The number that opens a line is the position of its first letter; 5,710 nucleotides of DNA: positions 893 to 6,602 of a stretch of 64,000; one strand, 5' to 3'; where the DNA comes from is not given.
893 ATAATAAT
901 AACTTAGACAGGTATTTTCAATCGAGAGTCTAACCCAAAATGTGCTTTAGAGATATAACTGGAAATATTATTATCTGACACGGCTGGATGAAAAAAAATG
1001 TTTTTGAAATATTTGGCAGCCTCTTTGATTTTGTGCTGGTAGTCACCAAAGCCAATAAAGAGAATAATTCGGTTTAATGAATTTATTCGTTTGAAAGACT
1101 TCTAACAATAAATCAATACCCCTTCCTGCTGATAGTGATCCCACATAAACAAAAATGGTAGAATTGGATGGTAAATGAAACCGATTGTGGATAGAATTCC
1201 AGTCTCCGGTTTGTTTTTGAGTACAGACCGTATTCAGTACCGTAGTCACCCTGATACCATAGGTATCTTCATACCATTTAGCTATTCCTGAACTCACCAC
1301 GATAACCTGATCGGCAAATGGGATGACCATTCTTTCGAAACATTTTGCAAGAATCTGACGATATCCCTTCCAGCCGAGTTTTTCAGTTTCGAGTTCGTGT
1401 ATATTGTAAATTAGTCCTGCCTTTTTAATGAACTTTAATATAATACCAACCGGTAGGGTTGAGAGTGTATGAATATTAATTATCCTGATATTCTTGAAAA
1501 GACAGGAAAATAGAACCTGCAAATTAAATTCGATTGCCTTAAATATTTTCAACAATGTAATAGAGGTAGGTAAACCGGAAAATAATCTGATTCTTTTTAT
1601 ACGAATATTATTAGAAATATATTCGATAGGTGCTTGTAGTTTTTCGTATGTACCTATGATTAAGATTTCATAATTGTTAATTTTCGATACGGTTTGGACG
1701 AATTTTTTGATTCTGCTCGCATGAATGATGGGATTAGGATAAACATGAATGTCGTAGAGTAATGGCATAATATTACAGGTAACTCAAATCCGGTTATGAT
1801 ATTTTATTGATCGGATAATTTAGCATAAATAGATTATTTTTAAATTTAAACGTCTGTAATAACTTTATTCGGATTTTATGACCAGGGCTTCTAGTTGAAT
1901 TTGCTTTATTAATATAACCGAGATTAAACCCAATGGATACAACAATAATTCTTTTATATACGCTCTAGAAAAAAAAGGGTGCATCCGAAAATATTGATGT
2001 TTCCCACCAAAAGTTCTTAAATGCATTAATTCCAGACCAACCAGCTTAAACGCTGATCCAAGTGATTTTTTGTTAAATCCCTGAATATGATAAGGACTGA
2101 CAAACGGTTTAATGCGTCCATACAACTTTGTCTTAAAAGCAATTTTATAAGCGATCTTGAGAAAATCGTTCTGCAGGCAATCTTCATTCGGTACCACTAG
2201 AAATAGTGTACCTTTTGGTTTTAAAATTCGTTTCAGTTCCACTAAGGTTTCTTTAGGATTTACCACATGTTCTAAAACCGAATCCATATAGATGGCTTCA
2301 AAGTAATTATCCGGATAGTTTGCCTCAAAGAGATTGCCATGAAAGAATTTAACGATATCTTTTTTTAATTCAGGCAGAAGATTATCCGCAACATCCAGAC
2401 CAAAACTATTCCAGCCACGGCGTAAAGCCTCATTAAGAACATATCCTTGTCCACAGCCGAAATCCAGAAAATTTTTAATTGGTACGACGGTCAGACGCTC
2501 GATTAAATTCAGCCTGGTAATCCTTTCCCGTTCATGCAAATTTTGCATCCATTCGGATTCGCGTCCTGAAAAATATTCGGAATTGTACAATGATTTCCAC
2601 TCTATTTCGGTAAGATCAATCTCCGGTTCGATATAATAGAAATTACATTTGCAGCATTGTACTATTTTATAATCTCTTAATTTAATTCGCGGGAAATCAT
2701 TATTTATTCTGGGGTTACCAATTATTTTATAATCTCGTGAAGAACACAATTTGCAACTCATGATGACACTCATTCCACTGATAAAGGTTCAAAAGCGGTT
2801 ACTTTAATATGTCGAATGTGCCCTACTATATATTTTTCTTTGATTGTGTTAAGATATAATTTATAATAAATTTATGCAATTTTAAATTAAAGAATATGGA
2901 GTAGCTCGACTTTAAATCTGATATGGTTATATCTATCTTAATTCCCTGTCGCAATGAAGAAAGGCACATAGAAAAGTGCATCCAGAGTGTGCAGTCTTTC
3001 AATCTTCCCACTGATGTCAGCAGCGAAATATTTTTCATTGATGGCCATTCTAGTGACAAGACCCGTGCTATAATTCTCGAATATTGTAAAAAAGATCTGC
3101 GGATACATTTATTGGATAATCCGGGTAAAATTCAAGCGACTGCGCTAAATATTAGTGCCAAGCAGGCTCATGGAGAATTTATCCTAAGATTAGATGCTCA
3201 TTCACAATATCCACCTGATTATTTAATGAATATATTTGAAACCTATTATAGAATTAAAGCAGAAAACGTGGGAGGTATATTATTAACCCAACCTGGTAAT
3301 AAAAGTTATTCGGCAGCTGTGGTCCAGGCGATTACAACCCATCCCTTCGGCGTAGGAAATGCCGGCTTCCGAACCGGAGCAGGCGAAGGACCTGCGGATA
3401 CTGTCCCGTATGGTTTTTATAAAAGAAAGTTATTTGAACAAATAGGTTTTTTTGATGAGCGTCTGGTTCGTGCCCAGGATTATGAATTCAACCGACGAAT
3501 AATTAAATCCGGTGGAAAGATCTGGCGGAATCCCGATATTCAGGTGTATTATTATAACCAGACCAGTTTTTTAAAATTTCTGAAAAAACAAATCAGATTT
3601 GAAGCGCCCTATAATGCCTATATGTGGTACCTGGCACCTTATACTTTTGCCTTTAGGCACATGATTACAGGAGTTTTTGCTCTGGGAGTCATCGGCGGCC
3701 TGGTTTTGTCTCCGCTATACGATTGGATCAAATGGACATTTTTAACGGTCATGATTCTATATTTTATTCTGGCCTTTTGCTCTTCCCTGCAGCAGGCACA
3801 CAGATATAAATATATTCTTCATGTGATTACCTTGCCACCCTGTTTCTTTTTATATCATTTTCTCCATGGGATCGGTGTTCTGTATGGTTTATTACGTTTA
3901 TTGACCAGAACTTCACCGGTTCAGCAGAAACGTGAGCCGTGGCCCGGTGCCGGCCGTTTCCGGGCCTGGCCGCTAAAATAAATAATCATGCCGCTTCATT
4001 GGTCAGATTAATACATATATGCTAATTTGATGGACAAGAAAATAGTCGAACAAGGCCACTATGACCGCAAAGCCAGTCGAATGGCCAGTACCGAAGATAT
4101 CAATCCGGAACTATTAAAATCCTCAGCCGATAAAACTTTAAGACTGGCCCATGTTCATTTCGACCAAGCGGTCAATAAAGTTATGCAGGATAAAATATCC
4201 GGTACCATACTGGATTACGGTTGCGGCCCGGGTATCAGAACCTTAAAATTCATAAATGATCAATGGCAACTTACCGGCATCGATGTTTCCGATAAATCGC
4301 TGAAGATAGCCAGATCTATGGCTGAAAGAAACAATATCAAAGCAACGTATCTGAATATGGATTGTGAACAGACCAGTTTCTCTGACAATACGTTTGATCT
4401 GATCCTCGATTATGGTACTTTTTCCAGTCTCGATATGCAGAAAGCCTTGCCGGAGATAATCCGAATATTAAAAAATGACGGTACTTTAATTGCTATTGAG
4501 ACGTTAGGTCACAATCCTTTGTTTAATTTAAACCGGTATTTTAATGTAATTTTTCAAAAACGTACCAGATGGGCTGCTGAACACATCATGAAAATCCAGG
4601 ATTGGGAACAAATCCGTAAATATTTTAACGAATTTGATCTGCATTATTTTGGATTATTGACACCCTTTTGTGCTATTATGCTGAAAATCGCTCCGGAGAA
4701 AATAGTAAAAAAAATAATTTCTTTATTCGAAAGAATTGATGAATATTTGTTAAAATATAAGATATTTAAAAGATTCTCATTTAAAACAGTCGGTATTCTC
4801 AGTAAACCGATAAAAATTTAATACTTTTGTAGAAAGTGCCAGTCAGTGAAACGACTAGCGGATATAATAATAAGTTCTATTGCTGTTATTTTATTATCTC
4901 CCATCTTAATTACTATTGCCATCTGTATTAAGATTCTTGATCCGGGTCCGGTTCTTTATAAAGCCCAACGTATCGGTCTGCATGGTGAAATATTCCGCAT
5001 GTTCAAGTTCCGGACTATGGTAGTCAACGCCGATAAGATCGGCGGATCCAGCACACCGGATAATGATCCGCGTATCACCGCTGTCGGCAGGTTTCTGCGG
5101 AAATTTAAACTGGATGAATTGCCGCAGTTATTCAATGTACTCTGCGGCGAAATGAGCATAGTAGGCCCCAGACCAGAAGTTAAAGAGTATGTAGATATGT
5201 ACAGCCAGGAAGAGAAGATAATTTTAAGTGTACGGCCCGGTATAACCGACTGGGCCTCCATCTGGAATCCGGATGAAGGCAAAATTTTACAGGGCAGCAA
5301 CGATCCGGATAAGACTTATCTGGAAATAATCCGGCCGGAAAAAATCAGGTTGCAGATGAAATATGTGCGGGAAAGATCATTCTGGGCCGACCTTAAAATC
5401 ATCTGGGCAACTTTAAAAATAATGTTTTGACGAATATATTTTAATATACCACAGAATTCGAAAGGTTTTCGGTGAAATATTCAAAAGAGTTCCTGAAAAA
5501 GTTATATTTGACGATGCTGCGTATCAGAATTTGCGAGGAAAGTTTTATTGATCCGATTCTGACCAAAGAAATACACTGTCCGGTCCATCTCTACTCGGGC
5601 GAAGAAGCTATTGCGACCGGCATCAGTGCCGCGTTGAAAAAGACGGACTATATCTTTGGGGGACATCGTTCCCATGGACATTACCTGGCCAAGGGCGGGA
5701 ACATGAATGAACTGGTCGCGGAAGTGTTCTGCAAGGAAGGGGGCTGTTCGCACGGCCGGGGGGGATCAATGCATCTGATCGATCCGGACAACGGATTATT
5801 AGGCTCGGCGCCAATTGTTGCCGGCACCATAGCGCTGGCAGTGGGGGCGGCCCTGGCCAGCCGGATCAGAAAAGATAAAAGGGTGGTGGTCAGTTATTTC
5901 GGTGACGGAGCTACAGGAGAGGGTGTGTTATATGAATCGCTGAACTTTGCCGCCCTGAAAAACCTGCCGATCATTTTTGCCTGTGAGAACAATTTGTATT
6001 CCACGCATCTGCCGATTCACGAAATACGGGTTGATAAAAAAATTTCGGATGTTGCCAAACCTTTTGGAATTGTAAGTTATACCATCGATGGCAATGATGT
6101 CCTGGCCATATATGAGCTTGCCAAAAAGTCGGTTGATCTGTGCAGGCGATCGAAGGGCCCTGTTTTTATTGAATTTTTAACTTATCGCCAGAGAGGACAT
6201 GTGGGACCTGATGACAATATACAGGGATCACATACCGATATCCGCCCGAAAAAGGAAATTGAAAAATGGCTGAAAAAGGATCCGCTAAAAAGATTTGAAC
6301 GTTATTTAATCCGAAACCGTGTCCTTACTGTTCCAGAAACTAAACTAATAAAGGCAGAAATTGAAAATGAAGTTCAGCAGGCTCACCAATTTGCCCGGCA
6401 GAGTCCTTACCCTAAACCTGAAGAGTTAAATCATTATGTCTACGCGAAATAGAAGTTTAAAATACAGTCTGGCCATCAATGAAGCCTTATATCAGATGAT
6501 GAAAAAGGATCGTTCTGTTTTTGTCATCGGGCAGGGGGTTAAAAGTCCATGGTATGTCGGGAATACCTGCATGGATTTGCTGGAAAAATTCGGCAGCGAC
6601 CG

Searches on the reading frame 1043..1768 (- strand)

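Call 9: search_protein_families(library=pfam, proteins=[window:1043-1768:-], max_evalue=0.0001)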
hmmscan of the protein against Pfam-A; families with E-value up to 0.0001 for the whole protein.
window:1043-1768:- (241 aa): 1 family
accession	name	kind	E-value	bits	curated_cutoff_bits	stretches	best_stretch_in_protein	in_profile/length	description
PF13439.12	Glyco_transf_4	-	5.1e-07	30.3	28.5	1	89-183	71-168/170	Glycosyltransferase Family 4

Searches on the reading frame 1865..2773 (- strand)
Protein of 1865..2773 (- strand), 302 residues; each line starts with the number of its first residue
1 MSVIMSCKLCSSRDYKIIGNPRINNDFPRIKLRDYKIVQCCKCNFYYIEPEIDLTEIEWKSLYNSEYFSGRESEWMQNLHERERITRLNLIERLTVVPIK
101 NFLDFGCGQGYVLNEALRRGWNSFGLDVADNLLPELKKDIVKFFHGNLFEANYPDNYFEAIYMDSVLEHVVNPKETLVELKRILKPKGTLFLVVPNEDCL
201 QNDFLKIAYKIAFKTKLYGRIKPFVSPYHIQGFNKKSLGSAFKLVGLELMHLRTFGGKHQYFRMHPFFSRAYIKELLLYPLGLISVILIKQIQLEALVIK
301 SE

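Call 9: search_protein_families(library=pfam, proteins=[window:1865-2773:-], max_evalue=0.0001)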
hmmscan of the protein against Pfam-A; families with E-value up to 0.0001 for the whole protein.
window:1865-2773:- (302 aa): 5 families
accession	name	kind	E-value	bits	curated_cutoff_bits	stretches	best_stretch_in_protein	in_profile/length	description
PF13489.12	Methyltransf_23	-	2.8e-20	73.2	27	1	100-251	24-163/164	Methyltransferase domain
PF08241.18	Methyltransf_11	-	3.7e-17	63.2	21.2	1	103-192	1-95/95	Methyltransferase domain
PF13649.12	Methyltransf_25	-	2.8e-12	47.6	27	1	103-188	2-97/97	Methyltransferase domain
PF08242.18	Methyltransf_12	-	5.9e-10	40.2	30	1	103-190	1-98/98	Methyltransferase domain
PF13847.12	Methyltransf_31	-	1.2e-08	35.2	27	1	101-196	6-113/145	Methyltransferase domain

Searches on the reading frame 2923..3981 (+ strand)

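Call 9: search_protein_families(library=pfam, proteins=[window:2923-3981:+], max_evalue=0.0001)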
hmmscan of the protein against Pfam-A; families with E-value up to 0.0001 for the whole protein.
window:2923-3981:+ (352 aa): 3 families
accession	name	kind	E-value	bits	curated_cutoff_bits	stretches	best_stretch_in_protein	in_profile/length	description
PF00535.33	Glycos_transf_2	-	8.8e-23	81.5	23.3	1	4-174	1-167/168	Glycosyl transferase family 2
PF10111.15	Glyco_tranf_2_2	-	4.5e-09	36.6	27.3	1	4-105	1-103/276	Glycosyltransferase like family 2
PF13641.12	Glyco_tranf_2_3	-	5.9e-05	23.6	27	0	3-225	3-226/230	Glycosyltransferase like family 2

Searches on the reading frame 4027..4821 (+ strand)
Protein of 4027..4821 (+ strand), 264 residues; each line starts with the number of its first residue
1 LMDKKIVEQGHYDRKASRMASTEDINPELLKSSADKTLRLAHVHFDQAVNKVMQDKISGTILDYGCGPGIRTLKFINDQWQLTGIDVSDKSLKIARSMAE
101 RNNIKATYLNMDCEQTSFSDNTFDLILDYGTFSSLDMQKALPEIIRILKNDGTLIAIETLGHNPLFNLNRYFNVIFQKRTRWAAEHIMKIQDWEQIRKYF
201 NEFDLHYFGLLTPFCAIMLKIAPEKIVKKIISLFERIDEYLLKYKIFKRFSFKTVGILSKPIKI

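Call 9: search_protein_families(library=pfam, proteins=[window:4027-4821:+], max_evalue=0.0001)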
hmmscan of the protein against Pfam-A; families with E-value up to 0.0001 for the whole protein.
window:4027-4821:+ (264 aa): 9 families
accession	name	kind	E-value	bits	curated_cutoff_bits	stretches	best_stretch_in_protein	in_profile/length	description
PF13649.12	Methyltransf_25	-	7.5e-19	68.7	27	1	61-152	1-97/97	Methyltransferase domain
PF08241.18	Methyltransf_11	-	4.1e-18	66.3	21.2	1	62-155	1-94/95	Methyltransferase domain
PF13847.12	Methyltransf_31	-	4.6e-16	59.3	27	1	60-160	6-113/145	Methyltransferase domain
PF01209.24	Ubie_methyltran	-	1.4e-13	51.2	20.1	1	42-160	32-155/233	ubiE/COQ5 methyltransferase family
PF08242.18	Methyltransf_12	-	1.9e-11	45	30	1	62-154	1-98/98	Methyltransferase domain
PF13489.12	Methyltransf_23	-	4.8e-09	36.6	27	1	55-195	20-134/164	Methyltransferase domain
PF05175.20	MTS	-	3.6e-07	30.4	23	1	51-128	25-104/170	Methyltransferase small domain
PF03848.20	TehB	-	1.9e-05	24.6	20.4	1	57-150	30-122/193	Tellurite resistance protein TehB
PF06325.19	PrmA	-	6.1e-05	23.1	22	1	54-157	160-259/296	Ribosomal protein L11 methyltransferase (PrmA)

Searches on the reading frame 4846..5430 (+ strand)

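Call 9: search_protein_families(library=pfam, proteins=[window:4846-5430:+], max_evalue=0.0001)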
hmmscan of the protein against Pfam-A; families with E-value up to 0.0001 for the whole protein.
window:4846-5430:+ (194 aa): 1 family
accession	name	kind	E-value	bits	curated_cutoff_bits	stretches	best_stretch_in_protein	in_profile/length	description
PF02397.22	Bac_transf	-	2.3e-63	213.4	27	1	2-194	1-178/179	Bacterial sugar transferase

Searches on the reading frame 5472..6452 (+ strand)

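Call 9: search_protein_families(library=pfam, proteins=[window:5472-6452:+], max_evalue=0.0001)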
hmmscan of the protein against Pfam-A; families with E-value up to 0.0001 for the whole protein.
window:5472-6452:+ (326 aa): 2 families
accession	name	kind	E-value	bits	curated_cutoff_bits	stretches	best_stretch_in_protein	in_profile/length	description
PF00676.26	E1_dh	-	6.8e-69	232.6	22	1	31-317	19-300/300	Dehydrogenase E1 component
PF13292.11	DXP_synthase_N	-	1.7e-05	24.7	21.2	1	119-178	116-175/274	1-deoxy-D-xylulose-5-phosphate synthase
